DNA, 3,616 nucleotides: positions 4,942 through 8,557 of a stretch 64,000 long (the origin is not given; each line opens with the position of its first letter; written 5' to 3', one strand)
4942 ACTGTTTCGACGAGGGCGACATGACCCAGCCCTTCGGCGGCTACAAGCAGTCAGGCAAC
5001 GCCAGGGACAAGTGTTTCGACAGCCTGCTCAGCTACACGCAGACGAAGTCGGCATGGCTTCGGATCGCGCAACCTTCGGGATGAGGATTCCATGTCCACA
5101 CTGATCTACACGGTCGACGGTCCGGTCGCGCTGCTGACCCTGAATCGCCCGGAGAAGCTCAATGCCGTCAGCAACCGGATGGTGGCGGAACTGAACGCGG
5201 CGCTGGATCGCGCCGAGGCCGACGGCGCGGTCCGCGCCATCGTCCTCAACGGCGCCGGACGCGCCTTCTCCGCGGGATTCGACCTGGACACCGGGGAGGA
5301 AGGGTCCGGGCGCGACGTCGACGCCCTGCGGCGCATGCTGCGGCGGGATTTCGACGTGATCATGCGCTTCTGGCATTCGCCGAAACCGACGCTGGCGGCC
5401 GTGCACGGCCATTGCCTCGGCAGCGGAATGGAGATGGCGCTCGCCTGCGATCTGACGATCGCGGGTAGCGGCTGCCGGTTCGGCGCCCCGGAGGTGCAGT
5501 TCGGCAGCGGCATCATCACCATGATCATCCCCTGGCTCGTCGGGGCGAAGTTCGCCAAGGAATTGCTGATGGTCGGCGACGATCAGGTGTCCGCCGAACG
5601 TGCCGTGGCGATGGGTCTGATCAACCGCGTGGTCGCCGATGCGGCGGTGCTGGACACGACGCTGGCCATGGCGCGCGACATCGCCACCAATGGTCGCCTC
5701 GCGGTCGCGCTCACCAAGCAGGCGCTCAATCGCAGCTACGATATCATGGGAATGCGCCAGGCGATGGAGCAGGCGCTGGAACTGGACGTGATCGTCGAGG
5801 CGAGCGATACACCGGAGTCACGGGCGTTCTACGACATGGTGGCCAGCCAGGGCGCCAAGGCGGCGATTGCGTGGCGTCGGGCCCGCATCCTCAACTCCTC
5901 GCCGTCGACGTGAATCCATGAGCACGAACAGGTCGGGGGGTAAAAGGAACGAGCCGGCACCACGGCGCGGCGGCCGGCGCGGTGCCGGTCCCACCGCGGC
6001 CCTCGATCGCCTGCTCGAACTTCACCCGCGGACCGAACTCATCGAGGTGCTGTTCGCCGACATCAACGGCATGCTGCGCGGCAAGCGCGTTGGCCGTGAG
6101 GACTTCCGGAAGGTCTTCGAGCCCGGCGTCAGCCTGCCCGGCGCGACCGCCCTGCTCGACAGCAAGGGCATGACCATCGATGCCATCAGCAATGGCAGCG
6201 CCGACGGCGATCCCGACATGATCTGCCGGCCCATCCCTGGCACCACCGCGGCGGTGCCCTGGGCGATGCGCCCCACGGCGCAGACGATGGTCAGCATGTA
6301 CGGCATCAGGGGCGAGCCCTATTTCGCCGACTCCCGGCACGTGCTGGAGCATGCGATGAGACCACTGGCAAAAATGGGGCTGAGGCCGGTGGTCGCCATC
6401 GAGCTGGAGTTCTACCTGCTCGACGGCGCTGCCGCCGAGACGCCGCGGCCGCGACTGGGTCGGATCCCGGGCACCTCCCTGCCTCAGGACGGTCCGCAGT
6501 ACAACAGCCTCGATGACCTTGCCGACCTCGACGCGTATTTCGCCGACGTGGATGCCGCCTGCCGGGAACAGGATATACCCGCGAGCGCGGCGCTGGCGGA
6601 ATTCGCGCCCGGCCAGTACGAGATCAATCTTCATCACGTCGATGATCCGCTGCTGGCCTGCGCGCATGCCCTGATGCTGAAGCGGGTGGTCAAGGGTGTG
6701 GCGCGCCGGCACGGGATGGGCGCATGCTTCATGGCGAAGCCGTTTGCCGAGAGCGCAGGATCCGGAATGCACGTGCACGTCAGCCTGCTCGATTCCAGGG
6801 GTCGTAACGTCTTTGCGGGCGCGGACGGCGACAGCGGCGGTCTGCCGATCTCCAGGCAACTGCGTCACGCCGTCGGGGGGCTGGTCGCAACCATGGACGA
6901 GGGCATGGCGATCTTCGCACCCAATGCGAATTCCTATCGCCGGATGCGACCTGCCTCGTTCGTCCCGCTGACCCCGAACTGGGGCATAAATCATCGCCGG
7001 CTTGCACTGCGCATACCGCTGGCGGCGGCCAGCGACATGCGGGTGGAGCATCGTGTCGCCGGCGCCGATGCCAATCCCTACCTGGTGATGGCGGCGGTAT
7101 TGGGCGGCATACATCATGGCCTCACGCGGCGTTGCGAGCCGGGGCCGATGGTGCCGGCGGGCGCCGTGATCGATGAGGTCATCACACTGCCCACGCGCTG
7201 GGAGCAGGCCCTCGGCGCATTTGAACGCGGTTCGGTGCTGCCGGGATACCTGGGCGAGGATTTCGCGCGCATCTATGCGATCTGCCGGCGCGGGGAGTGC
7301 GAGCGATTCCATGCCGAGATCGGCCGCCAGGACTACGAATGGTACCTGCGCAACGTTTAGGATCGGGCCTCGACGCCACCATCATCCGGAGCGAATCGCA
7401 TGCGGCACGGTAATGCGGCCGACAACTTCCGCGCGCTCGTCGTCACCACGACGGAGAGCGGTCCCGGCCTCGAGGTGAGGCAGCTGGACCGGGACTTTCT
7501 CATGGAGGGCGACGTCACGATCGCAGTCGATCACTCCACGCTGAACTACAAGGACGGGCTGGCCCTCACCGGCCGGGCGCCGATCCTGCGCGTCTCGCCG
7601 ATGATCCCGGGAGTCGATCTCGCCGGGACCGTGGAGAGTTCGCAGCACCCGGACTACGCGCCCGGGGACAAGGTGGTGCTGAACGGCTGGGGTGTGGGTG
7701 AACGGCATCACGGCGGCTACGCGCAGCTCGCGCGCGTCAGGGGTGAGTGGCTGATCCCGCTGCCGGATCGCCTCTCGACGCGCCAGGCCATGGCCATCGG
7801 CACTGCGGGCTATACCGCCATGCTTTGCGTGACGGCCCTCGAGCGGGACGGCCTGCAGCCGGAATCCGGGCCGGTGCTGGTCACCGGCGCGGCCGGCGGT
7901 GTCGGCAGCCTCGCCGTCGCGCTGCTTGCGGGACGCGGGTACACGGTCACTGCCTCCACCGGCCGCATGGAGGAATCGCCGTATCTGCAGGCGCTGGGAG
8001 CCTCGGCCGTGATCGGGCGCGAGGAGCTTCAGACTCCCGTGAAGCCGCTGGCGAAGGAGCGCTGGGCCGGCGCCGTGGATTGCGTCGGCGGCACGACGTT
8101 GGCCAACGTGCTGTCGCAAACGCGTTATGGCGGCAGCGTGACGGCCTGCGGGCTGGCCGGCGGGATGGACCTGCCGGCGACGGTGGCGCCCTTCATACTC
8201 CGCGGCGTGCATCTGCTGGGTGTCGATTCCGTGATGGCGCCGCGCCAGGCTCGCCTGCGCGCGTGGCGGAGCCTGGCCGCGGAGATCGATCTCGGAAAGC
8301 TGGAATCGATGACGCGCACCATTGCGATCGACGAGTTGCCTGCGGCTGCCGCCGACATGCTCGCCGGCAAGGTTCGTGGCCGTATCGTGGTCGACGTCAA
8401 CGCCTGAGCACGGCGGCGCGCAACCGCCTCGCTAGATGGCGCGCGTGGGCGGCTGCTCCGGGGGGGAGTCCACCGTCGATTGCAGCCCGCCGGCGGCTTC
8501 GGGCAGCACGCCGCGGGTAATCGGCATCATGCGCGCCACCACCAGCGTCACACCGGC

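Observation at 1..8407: Seven-gene translationally coupled operon combining a THF-type demethylase, a gamma-glutamyl ligase, an ADP-forming CoA ligase, an ALDH, a crotonase and an acrylyl-CoA reductase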

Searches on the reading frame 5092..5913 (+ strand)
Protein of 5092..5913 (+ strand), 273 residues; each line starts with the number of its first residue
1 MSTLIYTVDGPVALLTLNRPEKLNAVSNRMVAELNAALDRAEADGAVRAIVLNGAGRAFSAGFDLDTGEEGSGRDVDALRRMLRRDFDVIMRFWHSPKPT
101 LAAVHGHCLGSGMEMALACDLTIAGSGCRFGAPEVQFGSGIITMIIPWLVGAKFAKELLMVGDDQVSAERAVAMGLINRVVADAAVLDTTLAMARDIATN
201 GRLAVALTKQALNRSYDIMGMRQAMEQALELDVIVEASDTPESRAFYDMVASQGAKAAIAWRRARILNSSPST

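Call 10: search_protein_families(library=pfam, proteins=[window:5092-5913:+])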
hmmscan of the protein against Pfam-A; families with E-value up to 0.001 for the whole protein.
window:5092-5913:+ (273 aa): 2 families
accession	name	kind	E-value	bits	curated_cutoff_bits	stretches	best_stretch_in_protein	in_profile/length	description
PF00378.25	ECH_1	-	1.2e-47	162.8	27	1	11-229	5-221/251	Enoyl-CoA hydratase/isomerase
PF16113.10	ECH_2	-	1.6e-25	90.8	27.2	1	13-195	2-186/335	Enoyl-CoA hydratase/isomerase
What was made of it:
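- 5092..5913 (+): Crotonase-fold enoyl-CoA hydratase with both catalytic glutamates. Pfam ECH_1 (call 10).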

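Call 11: search_protein_families(library=ncbifam, proteins=[window:5092-5913:+])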
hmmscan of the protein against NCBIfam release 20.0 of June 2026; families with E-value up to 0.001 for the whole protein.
window:5092-5913:+ (273 aa): 72 families (the best 25 are shown)
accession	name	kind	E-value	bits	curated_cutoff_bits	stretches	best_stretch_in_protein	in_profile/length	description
NF006140.0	PRK08290.1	subfamily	1e-57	195.6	280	1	4-257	10-282/292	enoyl-CoA hydratase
NF051848.1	EnCoAHydtEchA19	equivalog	3.8e-48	164.3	400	1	9-246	7-247/258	enoyl-CoA hydratase EchA19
NF006128.0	PRK08272.1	subfamily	3.7e-47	161.1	257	2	81-264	116-296/308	crotonase/enoyl-CoA hydratase family protein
NF004634.0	PRK05980.1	equivalog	1.8e-43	148.8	375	1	6-218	7-223/263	crotonase/enoyl-CoA hydratase family protein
NF004475.0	PRK05809.1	subfamily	1e-41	143.2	394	1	4-218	6-220/260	short-chain-enoyl-CoA hydratase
NF004525.0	PRK05870.1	equivalog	3.9e-41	141.6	285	1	3-239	4-233/249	enoyl-CoA hydratase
NF006100.0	PRK08252.1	subfamily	4.1e-41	141.3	282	1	4-243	5-239/254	crotonase/enoyl-CoA hydratase family protein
NF004840.0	PRK06190.1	equivalog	1.4e-40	139.6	253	1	4-227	6-227/260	enoyl-CoA hydratase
NF007239.0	PRK09674.1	equivalog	3.6e-40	138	371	1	2-219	4-218/257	2,3-dehydroadipyl-CoA hydratase PaaF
NF006008.0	PRK08139.1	equivalog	1.8e-39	135.9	313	1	5-229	14-236/266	enoyl-CoA hydratase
TIGR02280.1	PaaB1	equivalog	1.9e-39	135.8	345.15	1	6-216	3-214/256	2-(1,2-epoxy-1,2-dihydrophenyl)acetyl-CoA isomerase PaaG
NF004857.0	PRK06210.1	equivalog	1.8e-38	132.6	341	1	4-210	10-227/275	enoyl-CoA hydratase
NF046063.1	oxepin_alt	equivalog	4e-38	131.3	300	1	7-244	5-241/254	oxepin-CoA hydrolase, alternative type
NF004781.0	PRK06127.1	subfamily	4.4e-38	131.5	291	1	3-214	12-225/269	enoyl-CoA hydratase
NF006109.0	PRK08260.1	subfamily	9.3e-38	130.2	320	1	2-219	4-238/296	enoyl-CoA hydratase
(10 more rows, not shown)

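Call 15: find_encoding_contigs(protein=window:5092-5913:+, flank=10000, max_places=6)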
Protein window:5092-5913:+ (273 aa): 14 contigs read that carry it; 6 places shown.
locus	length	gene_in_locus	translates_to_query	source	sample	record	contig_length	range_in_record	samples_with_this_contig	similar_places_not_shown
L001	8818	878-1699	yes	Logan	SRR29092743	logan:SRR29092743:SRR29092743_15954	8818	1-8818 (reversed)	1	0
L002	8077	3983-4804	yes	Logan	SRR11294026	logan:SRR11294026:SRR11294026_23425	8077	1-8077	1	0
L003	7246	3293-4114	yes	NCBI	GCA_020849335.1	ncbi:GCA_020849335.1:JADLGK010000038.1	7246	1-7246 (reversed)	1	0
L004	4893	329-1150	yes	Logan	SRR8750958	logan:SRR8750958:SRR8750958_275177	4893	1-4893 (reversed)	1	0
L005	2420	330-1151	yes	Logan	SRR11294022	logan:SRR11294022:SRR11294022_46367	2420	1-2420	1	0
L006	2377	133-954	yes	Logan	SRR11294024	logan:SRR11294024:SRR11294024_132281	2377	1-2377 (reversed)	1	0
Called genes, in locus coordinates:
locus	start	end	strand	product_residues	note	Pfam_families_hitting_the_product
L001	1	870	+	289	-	?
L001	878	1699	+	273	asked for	PF00378:ECH_1, PF16113:ECH_2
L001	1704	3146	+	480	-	PF00120:Gln-synt_C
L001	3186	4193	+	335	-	PF08240:ADH_N, PF00107:ADH_zinc_N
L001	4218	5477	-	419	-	PF12832:MFS_1_like, PF07690:MFS_1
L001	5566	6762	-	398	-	PF00355:Rieske, PF00848:Ring_hydroxyl_A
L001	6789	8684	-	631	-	PF00440:TetR_N, PF13977:TetR_C_6, PF00355:Rieske, PF00848:Ring_hydroxyl_A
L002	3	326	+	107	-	?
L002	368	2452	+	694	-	PF02629:CoA_binding (weak), PF13380:CoA_binding_2, PF13607:Succ_CoA_lig, PF13549:ATP-grasp_5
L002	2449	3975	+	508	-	PF00171:Aldedh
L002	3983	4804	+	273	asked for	PF00378:ECH_1, PF16113:ECH_2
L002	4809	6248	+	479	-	PF00120:Gln-synt_C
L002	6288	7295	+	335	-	PF08240:ADH_N, PF00107:ADH_zinc_N, PF13602:ADH_zinc_N_2 (weak)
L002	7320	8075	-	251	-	?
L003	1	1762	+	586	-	PF13607:Succ_CoA_lig, PF13549:ATP-grasp_5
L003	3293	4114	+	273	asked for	PF00378:ECH_1, PF16113:ECH_2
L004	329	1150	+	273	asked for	PF00378:ECH_1, PF16113:ECH_2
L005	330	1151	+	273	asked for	PF00378:ECH_1, PF16113:ECH_2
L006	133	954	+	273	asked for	PF00378:ECH_1, PF16113:ECH_2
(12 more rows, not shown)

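Call 54: search_solved_structures(query=window:5092-5913:+, max_evalue=1e-20, show_alignments=1)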
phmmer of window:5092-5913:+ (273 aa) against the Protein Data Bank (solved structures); distinct sequences matched with E-value up to 1e-20: 94 (the best 60 are shown).
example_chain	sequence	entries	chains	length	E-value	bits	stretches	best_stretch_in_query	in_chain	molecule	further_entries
4k29_A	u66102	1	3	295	5.7e-82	278.4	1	4-266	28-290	Enoyl-CoA hydratase/isomerase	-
6sla_AAA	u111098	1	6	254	5.2e-35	124.6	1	10-235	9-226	Enoyl-CoA hydratase/carnithine racemase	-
6slb_AAA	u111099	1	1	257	6.4e-35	124.3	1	9-235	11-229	Enoyl-CoA hydratase/carnithine racemase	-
3hrx_A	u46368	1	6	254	6.5e-35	124.3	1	10-235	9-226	Probable enoyl-CoA hydratase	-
6sl9_AAA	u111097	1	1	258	6.5e-35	124.3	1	9-235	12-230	Enoyl-CoA hydratase/carnithine racemase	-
1uiy_A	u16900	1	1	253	1.7e-34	122.9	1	8-247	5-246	Enoyl-CoA Hydratase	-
3ome_A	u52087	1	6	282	4.4e-34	121.6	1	5-230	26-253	Enoyl-CoA hydratase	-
6lvp_A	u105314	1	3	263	1.5e-33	119.8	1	3-218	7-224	Enoyl-CoA hydratase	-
5z7r_A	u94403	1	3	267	2e-33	119.4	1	3-216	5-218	Short-chain-enoyl-CoA hydratase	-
1ey3_A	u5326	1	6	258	3.3e-33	118.7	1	11-219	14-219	ENOYL-COA HYDRATASE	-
5zai_A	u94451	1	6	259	3.3e-33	118.7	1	8-223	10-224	3-hydroxypropionyl-coenzyme A dehydratase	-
1mj3_A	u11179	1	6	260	3.4e-33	118.7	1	11-219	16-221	ENOYL-COA HYDRATASE, MITOCHONDRIAL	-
1dub_A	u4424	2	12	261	3.4e-33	118.7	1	11-219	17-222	2-ENOYL-COA HYDRATASE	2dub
5xzd_A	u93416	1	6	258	3.9e-33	118.5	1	3-222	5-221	Enoyl-CoA hydratase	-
9rgq_A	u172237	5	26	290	4.8e-33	118.2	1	11-219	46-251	Enoyl-CoA hydratase, mitochondrial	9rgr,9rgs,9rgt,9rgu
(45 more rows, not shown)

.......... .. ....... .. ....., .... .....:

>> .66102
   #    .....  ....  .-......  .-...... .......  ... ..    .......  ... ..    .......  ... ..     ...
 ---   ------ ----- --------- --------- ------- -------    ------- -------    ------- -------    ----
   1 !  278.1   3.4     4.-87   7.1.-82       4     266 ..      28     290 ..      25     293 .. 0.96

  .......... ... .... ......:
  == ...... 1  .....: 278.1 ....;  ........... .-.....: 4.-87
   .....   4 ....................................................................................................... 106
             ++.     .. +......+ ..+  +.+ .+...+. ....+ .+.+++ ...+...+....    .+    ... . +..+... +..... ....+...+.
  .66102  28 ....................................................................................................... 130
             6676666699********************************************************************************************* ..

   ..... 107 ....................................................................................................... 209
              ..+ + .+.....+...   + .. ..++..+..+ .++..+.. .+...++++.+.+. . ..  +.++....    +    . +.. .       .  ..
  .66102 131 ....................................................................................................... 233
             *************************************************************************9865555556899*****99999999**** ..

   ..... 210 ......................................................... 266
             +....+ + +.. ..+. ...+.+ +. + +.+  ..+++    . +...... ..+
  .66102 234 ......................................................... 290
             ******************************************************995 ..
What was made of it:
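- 5092..5913 (+): Best PDB hit 4k29, function unknown; 3-hydroxypropionyl-CoA dehydratase 5zai is among the next hits (call 54).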

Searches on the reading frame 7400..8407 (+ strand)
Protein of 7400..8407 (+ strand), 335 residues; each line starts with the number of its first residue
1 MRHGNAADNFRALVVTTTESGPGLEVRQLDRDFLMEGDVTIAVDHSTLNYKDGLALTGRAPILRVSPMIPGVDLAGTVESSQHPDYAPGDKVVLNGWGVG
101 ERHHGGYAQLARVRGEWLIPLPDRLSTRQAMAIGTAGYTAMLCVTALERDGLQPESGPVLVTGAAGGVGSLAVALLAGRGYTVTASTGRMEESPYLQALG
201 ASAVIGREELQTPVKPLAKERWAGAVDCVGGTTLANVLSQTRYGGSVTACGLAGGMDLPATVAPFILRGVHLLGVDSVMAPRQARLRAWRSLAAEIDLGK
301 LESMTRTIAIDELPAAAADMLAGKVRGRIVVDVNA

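Call 10: search_protein_families(library=pfam, proteins=[window:7400-8407:+])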
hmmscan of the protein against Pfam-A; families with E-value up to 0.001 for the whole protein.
window:7400-8407:+ (335 aa): 3 families
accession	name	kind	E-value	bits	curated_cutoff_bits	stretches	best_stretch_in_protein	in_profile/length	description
PF00107.32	ADH_zinc_N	-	9.3e-15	55.2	31.8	1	167-279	1-116/129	Zinc-binding dehydrogenase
PF08240.17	ADH_N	-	8.1e-10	39.3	23.5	1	36-123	2-104/104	Alcohol dehydrogenase GroES-like domain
PF13602.12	ADH_zinc_N_2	-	1.5e-05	26.3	27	1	199-331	1-134/134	Zinc-binding dehydrogenase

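Call 11: search_protein_families(library=ncbifam, proteins=[window:7400-8407:+])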
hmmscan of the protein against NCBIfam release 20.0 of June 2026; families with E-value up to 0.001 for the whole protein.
window:7400-8407:+ (335 aa): 16 families
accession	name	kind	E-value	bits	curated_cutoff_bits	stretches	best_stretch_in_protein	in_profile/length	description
NF051456.1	acrylyl_AcuI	equivalog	3.1e-149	496.2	440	1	10-334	1-325/325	acrylyl-CoA reductase (NADPH)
TIGR02823.1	oxido_YhdH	subfamily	2.4e-135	450.6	297.25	1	11-333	1-324/324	acrylyl-CoA reductase family protein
TIGR02824.1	quinone_pig3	subfamily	9.8e-24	83.9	296.8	1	15-332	6-324/325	putative NAD(P)H quinone oxidoreductase, PIG3 family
NF010344.0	PRK13771.1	subfamily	3.9e-22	78.7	349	2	99-333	110-333/334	putative alcohol dehydrogenase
NF041172.1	AcrlCoa_red_Thmprot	equivalog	1.1e-18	67.3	500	2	100-251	111-256/334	acryloyl-CoA reductase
TIGR01751.1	crot-CoA-red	equivalog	6.2e-15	54.8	378.55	1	97-212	133-246/398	crotonyl-CoA carboxylase/reductase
NF047908.1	AldhRedAhr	equivalog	1.4e-13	50.5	470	1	102-332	117-334/335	NADPH-dependent aldehyde reductase Ahr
TIGR02817.1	adh_fam_1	subfamily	1.5e-10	41.1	284.05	1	68-208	60-202/336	zinc-binding alcohol dehydrogenase family protein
NF041183.1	Pks2_ls1_myc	equivalog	2.2e-10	38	2400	1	17-204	1413-1593/2086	sulfolipid-1 biosynthesis phthioceranic/hydroxyphthioceranic acid synthase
NF006940.0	PRK09422.1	equivalog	2.9e-10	39.6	344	1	103-334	113-336/338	alcohol dehydrogenase AdhP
TIGR02825.1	B4_12hDH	equivalog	2.8e-08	33.6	579.85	1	72-330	65-325/327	leukotriene B4 12-hydroxydehydrogenase/15-oxo-prostaglandin 13-reductase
NF058644.1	CurcmRedCuraProt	equivalog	4.2e-07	29.4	440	1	76-334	72-334/336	NADPH-dependent curcumin/dihydrocurcumin reductase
NF008024.0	PRK10754.1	subfamily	7.5e-06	25.2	348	1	43-255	35-243/327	NADPH:quinone reductase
TIGR03989.1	Rxyl_3153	subfamily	3.7e-05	23.1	440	0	22-94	12-85/370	NDMA-dependent alcohol dehydrogenase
NF040491.1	SDR_subfam_4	equivalog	0.0003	20.6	265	0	159-187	3-31/256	mycofactocin-coupled SDR family oxidoreductase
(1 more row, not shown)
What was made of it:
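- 7400..8407 (+): AcuI/YhdH acrylyl-CoA reductase (NADPH). NCBIfam equivalog acrylyl_AcuI, 496.2 bits against a cut-off of 440 (call 11).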
